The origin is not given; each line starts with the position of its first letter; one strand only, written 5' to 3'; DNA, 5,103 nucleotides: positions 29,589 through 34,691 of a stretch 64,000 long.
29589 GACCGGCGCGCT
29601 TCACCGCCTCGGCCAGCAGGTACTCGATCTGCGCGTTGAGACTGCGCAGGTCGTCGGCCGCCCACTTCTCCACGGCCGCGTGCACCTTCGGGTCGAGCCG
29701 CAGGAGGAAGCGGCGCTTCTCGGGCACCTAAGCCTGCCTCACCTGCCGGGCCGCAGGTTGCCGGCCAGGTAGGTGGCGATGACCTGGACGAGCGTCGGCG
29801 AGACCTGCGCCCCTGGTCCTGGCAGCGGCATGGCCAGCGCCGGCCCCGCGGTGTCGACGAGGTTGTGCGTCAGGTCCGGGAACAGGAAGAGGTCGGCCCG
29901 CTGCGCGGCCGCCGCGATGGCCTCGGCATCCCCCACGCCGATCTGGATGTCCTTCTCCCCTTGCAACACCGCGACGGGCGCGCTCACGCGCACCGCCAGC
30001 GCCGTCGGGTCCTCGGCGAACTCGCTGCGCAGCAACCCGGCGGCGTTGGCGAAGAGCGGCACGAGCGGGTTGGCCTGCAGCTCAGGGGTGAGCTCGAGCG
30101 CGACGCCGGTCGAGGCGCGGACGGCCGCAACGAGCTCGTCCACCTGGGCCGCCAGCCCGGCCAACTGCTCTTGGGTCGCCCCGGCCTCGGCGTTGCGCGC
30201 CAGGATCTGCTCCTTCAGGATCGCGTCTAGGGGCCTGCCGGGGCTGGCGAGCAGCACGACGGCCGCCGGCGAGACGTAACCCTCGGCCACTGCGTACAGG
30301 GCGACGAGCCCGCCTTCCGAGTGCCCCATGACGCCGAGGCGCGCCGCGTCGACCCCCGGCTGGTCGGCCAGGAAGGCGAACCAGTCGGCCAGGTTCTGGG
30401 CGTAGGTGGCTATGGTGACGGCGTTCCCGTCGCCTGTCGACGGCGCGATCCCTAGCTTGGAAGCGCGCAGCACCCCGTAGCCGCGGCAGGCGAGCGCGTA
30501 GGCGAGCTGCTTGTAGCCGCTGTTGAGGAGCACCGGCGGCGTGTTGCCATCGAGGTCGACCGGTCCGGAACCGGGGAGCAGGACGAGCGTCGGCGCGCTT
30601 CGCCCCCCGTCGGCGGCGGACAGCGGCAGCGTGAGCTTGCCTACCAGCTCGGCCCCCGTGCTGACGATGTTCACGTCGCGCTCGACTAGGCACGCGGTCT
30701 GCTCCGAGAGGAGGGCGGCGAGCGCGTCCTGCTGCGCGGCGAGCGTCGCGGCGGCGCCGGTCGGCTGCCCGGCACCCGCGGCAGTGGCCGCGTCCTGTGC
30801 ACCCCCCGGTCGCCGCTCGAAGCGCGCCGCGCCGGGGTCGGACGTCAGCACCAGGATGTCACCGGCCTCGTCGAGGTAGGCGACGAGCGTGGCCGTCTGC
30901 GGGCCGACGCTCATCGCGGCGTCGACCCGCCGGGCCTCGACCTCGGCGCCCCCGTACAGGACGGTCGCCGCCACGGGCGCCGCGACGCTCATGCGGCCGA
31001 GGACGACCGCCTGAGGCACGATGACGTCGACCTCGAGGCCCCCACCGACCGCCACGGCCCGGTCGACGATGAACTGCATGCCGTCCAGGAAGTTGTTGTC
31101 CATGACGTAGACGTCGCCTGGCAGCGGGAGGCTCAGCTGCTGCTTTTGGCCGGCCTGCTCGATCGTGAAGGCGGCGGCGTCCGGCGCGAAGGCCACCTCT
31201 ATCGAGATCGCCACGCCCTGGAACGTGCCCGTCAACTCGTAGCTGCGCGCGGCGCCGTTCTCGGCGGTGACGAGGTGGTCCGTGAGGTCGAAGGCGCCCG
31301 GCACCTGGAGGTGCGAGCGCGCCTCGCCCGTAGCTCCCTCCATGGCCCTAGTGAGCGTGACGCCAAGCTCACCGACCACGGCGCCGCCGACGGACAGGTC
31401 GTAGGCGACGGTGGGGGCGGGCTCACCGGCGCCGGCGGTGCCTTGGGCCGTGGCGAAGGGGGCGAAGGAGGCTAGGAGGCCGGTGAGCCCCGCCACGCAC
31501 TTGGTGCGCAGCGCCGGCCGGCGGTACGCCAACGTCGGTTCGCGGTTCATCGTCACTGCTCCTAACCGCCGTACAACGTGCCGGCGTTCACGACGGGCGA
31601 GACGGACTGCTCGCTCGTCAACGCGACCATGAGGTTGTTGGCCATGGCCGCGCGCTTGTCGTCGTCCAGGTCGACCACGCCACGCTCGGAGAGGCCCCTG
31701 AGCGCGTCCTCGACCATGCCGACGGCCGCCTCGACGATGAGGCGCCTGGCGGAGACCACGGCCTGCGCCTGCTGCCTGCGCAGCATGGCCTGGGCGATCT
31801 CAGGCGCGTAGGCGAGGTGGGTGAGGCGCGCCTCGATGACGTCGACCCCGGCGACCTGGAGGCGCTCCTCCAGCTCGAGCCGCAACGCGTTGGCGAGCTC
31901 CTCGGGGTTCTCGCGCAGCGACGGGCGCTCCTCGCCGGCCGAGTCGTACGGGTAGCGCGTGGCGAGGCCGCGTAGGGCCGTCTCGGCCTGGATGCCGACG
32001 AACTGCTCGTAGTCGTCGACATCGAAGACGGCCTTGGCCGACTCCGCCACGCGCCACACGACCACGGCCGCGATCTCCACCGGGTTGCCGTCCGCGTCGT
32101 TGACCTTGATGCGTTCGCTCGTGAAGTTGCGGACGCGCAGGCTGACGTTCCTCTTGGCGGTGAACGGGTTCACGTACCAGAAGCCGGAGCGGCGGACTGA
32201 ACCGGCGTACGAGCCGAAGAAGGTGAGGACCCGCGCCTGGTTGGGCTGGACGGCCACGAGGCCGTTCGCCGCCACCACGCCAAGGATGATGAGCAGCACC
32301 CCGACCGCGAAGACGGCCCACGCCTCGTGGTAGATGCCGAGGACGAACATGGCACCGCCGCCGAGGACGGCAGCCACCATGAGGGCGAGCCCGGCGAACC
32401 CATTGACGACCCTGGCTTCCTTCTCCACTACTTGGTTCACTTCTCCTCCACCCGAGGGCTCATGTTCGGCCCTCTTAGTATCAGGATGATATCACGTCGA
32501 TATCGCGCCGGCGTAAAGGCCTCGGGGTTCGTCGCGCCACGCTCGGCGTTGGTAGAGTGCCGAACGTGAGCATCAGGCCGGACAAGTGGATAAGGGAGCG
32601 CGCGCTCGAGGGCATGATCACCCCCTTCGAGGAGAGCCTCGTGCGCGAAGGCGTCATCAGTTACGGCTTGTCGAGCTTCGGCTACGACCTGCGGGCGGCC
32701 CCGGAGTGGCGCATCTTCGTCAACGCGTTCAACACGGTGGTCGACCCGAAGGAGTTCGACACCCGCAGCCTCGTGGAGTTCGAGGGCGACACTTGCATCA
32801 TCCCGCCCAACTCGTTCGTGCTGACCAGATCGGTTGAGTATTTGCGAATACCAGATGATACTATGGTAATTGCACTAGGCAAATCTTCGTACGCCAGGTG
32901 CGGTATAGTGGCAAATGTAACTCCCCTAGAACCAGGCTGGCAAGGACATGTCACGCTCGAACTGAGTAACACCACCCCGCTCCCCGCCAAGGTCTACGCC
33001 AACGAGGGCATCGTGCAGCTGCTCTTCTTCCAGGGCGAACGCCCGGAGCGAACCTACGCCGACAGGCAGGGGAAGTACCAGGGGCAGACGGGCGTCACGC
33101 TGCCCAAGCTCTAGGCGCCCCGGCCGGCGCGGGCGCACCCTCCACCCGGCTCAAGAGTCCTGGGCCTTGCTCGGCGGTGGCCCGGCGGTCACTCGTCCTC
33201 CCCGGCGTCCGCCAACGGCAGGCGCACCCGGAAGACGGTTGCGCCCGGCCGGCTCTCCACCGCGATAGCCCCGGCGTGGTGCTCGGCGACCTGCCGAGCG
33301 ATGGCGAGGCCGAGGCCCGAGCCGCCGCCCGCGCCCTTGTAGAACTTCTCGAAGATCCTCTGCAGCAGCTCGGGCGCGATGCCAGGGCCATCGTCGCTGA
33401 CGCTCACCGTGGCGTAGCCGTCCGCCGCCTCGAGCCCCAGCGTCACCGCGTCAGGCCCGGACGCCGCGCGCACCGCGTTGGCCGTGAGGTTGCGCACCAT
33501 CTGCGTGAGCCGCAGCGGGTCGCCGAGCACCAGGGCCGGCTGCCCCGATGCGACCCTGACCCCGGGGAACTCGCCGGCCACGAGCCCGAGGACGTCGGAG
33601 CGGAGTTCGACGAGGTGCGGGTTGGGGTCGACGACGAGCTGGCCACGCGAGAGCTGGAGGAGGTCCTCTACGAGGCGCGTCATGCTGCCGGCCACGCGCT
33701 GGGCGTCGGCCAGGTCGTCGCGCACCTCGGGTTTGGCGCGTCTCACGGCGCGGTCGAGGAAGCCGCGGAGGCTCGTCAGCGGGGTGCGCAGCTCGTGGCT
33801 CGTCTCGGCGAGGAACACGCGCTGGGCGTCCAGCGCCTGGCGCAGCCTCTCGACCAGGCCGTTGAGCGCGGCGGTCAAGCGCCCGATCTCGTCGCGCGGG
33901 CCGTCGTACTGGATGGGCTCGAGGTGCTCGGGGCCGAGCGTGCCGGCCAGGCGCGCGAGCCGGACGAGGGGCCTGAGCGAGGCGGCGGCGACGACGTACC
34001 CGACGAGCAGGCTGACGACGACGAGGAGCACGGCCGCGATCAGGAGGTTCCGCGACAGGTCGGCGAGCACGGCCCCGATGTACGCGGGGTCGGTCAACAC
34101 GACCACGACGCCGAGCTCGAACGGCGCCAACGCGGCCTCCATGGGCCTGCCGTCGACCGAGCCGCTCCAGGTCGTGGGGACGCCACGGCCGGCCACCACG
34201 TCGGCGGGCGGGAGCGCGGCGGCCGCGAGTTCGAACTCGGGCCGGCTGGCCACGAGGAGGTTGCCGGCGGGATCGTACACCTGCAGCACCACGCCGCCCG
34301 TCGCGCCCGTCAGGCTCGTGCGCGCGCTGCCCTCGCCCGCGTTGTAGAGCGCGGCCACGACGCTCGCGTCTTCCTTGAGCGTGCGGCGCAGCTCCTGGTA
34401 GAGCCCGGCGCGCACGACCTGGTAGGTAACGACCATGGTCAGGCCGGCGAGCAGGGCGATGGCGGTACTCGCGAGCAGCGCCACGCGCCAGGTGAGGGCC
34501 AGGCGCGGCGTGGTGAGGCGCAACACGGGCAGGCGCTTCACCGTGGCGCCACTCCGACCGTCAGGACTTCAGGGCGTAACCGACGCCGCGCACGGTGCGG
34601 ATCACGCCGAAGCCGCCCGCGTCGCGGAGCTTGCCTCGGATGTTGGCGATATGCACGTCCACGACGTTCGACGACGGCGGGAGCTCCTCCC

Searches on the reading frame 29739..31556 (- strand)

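Call 27: search_protein_families(library=pfam, proteins=[window:29739-31556:-], max_evalue=0.0001)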
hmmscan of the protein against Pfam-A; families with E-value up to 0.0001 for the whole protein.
window:29739-31556:- (605 aa): 1 family
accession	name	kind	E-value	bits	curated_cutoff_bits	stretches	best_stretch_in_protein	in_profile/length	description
PF12146.15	Hydrolase_4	-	1.2e-07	31.7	27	1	348-566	20-234/239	Serine aminopeptidase, S33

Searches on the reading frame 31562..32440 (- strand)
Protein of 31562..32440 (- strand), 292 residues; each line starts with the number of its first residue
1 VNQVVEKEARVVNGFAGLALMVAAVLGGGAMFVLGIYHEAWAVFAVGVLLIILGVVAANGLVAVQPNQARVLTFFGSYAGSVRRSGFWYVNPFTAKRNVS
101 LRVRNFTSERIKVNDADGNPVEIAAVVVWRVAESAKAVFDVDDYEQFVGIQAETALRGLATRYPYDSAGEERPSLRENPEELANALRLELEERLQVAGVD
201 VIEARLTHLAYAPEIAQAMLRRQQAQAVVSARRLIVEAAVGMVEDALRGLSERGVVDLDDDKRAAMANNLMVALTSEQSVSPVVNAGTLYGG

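Call 28: search_protein_families(library=pfam, proteins=[window:31562-32440:-], max_evalue=0.0001)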
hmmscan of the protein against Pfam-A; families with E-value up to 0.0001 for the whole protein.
window:31562-32440:- (292 aa): 1 family
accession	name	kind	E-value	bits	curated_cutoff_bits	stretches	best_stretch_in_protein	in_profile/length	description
PF01145.31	Band_7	-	1.3e-25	90.9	23.6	1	64-228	3-164/176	SPFH domain / Band 7 family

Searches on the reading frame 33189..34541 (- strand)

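Call 27: search_protein_families(library=pfam, proteins=[window:33189-34541:-], max_evalue=0.0001)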
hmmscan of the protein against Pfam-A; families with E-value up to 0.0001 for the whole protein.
window:33189-34541:- (450 aa): 4 families
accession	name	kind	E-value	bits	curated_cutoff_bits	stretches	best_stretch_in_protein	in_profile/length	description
PF02518.31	HATPase_c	-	7.7e-28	97.6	26.4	1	340-444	1-110/111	Histidine kinase-, DNA gyrase B-, and HSP90-like ATPase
PF00512.31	HisKA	-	2.5e-14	53.5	26.9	1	240-300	2-63/66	His Kinase A (phospho-acceptor) domain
PF00672.30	HAMP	-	2.2e-06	28.3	25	1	184-235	2-53/53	HAMP domain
PF13581.12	HATPase_c_2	-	7.6e-05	23.2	27.4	0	352-435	39-121/127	Histidine kinase-like ATPase domain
